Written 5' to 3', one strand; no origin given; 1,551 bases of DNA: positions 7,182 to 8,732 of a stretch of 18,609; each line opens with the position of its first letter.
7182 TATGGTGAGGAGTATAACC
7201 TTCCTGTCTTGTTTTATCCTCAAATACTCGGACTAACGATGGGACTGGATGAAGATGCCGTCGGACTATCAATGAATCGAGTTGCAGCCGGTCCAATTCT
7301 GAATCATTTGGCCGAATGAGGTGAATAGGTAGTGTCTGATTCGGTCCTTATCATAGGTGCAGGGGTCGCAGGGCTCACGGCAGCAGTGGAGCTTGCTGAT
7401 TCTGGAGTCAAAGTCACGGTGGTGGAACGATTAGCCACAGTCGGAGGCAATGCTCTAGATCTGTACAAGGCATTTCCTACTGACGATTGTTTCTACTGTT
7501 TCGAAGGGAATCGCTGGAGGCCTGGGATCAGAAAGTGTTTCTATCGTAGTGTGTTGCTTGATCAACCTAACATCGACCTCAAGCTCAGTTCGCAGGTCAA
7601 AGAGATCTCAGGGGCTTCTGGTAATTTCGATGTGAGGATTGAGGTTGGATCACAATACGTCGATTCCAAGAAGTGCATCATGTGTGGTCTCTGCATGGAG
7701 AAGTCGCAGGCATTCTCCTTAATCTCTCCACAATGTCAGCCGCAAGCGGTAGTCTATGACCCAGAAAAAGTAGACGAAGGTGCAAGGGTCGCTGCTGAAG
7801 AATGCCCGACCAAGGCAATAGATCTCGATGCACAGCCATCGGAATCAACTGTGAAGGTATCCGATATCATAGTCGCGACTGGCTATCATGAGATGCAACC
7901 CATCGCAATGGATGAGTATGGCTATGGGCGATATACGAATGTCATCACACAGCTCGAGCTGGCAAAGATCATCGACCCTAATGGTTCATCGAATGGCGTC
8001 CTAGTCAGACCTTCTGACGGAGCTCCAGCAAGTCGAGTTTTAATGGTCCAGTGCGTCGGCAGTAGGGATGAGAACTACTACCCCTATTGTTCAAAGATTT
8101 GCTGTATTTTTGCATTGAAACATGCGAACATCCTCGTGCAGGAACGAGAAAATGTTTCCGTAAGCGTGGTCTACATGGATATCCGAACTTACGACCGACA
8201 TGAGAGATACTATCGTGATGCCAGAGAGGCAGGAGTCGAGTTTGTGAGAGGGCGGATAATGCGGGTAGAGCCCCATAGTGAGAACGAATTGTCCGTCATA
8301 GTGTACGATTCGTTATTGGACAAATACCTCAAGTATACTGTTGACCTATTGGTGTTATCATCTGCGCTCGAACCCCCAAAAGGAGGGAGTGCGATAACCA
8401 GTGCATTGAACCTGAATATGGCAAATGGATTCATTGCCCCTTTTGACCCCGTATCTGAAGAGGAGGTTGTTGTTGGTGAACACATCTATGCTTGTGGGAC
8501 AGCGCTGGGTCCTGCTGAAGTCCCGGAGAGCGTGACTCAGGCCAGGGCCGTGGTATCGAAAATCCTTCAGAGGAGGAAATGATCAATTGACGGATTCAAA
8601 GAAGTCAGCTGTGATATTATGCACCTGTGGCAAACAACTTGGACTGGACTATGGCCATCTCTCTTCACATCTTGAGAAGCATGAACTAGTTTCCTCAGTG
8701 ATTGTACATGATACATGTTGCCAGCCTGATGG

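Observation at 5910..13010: Five-gene Hdr module lacking any recognised electron-donor enzyme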

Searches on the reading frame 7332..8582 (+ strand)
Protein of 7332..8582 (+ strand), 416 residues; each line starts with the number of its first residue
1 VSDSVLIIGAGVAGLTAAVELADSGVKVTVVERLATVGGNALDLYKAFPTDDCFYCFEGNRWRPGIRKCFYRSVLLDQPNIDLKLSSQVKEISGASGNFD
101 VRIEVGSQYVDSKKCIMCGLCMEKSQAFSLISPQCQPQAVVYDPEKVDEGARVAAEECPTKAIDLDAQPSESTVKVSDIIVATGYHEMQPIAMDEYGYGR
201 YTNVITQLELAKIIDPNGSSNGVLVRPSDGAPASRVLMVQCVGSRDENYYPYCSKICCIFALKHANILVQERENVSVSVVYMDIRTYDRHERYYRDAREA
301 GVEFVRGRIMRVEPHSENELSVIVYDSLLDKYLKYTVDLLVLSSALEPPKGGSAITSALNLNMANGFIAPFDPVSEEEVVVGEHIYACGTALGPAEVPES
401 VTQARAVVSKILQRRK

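Call 3: search_protein_families(library=pfam, proteins=[window:7332-8582:+], max_evalue=0.01)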
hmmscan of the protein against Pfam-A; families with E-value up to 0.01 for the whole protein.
window:7332-8582:+ (416 aa): 15 families
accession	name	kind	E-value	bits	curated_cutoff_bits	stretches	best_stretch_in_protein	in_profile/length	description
PF07992.20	Pyr_redox_2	-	1.9e-09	37.8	26.1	1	4-43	2-41/291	Pyridine nucleotide-disulphide oxidoreductase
PF13450.12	NAD_binding_8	-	3.3e-09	37.3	21.9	1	7-41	1-35/68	NAD(P)-binding Rossmann-like domain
PF12831.13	FAD_oxidored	-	1.2e-07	31.8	27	1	5-41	2-38/416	FAD dependent oxidoreductase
PF00890.30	FAD_binding_2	-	5.6e-07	29.5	20.4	1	5-40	2-37/414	FAD binding domain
PF01494.25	FAD_binding_3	-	1.1e-06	28.5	22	1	4-36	3-35/349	FAD binding domain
PF01266.30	DAO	-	1.3e-06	28.6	27.9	1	5-38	2-35/353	FAD dependent oxidoreductase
PF00070.33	Pyr_redox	-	4.7e-06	27.5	22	1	4-43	1-39/82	Pyridine nucleotide-disulphide oxidoreductase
PF13738.12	Pyr_redox_3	-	6.3e-06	26.1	30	1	6-36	1-32/305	Pyridine nucleotide-disulphide oxidoreductase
PF01946.23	Thi4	-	7.2e-06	25.8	26.2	1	4-40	19-56/235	Thi4 family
PF03486.20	HI0933_like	-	6.7e-05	22.9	50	1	4-38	2-36/244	HI0933-like protein Rossmann domain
PF01593.30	Amino_oxidase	-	0.0001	22.2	19.8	1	12-41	1-30/443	Flavin containing amine oxidoreductase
PF01134.28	GIDA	-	0.00063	19.4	22.1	1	5-33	2-31/391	Glucose inhibited division protein A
PF00037.32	Fer4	-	0.00082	19.5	21.1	0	109-123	2-16/24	4Fe-4S binding domain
PF01262.27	AlaDh_PNT_C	-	0.0071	16.2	23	0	4-33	30-59/214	Alanine dehydrogenase/PNT, C-terminal domain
PF13459.11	Fer4_15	-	0.0077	17.3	22.4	0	109-164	2-65/66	4Fe-4S single cluster domain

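Call 23: search_solved_structures(query=window:7332-8582:+, max_evalue=0.00001)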
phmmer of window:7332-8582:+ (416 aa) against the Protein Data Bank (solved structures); distinct sequences matched with E-value up to 0.00001: 6.
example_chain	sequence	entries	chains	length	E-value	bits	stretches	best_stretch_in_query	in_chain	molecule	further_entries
9sfi_A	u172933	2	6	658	2.2e-74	253.9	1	3-411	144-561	CoB--CoM heterodisulfide reductase iron-sulfur subunit A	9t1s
8rvv_A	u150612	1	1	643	3.4e-72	246.7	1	2-409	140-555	H(2):CoB-CoM heterodisulfide,ferredoxin reductase subunit A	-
8rvu_a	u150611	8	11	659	3.5e-72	246.7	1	2-409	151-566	H(2):CoB-CoM heterodisulfide,ferredoxin reductase subunit A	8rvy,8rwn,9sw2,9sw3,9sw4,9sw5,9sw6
5odc_A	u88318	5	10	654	5.1e-65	223.1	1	4-410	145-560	Heterodisulfide reductase, subunit A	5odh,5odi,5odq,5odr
7bkb_A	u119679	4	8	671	2.2e-56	194.7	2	153-409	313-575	CoB--CoM heterodisulfide reductase iron-sulfur subunit A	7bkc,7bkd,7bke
6tjr_A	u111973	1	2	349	6e-28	101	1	161-410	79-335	Fumarate reductase/succinate dehydrogenase flavoprotein domain protein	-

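Call 52: search_solved_structures(query=window:7332-8582:+, max_evalue=1e-60, show_alignments=4)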
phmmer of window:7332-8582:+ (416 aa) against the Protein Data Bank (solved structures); distinct sequences matched with E-value up to 1e-60: 4.
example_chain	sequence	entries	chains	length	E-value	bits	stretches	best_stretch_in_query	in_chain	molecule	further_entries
9sfi_A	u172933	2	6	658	2.2e-74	253.9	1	3-411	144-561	CoB--CoM heterodisulfide reductase iron-sulfur subunit A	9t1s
8rvv_A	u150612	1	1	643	3.4e-72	246.7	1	2-409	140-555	H(2):CoB-CoM heterodisulfide,ferredoxin reductase subunit A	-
8rvu_a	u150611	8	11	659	3.5e-72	246.7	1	2-409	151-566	H(2):CoB-CoM heterodisulfide,ferredoxin reductase subunit A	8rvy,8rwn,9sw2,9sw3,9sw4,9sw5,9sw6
5odc_A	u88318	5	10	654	5.1e-65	223.1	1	4-410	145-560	Heterodisulfide reductase, subunit A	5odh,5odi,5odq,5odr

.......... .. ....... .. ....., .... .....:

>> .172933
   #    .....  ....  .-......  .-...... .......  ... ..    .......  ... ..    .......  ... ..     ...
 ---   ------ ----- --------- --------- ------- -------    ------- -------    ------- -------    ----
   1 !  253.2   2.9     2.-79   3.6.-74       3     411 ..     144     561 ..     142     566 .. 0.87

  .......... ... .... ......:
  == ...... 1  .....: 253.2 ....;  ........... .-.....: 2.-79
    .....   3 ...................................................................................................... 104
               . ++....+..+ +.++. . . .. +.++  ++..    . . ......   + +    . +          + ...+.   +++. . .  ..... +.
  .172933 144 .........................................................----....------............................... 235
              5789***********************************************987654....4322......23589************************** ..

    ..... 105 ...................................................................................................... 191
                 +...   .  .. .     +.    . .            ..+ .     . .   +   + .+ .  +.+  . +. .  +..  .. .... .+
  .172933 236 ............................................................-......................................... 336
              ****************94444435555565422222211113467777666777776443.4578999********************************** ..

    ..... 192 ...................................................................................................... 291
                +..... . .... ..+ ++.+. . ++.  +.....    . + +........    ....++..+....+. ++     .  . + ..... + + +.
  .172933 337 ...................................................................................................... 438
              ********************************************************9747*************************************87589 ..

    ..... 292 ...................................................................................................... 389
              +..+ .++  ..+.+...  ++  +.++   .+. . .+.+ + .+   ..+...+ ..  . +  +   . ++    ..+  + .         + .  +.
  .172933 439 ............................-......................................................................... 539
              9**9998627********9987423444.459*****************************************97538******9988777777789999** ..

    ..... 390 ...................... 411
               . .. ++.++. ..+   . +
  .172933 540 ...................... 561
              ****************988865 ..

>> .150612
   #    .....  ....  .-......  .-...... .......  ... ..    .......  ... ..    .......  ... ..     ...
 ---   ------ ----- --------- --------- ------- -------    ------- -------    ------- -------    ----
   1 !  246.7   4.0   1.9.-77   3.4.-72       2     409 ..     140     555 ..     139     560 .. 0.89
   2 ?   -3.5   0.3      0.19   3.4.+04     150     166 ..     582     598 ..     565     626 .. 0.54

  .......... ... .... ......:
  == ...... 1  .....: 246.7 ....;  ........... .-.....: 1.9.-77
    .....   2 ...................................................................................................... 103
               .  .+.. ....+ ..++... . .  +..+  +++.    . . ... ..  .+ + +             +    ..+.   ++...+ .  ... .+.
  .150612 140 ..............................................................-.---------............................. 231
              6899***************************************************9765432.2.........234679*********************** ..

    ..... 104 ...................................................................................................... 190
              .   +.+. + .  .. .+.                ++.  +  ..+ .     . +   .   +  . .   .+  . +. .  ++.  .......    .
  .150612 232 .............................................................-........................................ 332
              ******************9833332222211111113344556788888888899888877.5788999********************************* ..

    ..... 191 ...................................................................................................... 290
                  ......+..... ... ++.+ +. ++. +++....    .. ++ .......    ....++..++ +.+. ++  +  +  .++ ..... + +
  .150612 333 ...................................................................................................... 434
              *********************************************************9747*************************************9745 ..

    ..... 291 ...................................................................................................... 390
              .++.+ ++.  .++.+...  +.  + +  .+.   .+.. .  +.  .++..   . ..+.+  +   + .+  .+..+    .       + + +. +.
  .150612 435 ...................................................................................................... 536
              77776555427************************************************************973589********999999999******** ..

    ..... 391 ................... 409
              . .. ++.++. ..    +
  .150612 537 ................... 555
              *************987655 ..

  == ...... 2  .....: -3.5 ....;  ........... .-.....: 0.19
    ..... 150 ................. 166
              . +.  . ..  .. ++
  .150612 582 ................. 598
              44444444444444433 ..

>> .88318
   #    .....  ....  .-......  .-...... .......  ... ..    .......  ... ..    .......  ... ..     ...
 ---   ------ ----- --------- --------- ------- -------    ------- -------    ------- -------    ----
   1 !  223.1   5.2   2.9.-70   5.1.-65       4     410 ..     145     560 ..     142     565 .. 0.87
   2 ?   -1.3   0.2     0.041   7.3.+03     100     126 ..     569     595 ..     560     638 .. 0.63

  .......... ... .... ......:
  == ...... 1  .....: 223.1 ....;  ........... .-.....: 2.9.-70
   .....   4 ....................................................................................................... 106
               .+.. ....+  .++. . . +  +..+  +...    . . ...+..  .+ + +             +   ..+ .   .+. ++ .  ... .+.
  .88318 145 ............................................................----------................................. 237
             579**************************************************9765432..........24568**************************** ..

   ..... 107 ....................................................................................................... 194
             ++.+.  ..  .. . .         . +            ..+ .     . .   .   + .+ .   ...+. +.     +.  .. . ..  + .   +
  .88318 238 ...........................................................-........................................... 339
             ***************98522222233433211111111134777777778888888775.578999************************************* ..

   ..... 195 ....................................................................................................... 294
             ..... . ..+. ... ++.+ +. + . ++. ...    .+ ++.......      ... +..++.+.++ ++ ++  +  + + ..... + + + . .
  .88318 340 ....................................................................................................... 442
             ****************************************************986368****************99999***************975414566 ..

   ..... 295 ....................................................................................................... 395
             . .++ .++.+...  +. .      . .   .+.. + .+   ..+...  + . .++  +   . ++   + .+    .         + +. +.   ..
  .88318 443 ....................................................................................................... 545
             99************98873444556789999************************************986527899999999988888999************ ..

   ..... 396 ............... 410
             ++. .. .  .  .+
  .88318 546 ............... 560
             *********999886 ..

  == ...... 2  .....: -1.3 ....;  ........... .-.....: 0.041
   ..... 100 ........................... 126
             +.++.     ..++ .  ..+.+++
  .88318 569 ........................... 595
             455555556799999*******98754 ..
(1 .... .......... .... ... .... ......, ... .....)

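Call 66: search_protein_families(library=ncbifam, proteins=[window:7332-8582:+], max_evalue=1e-10)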
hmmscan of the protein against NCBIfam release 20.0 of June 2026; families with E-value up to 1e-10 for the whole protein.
window:7332-8582:+ (416 aa): 3 families
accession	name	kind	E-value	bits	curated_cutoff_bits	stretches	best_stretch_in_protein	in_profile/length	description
NF040770.1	hetero_SS_HdrA2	exception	2.7e-88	297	1100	1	3-411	140-556/777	CoB-CoM heterodisulfide reductase HdrA2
NF041778.1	hetero_SS_HdrA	equivalog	3.8e-81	273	1400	1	4-406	144-561/771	ferredoxin:CoB-CoM heterodisulfide reductase subunit HdrA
NF041891.1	hdrA_Methbact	equivalog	1.4e-80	271.6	1300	1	3-412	134-553/762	ferredoxin:CoB-CoM heterodisulfide reductase subunit HdrA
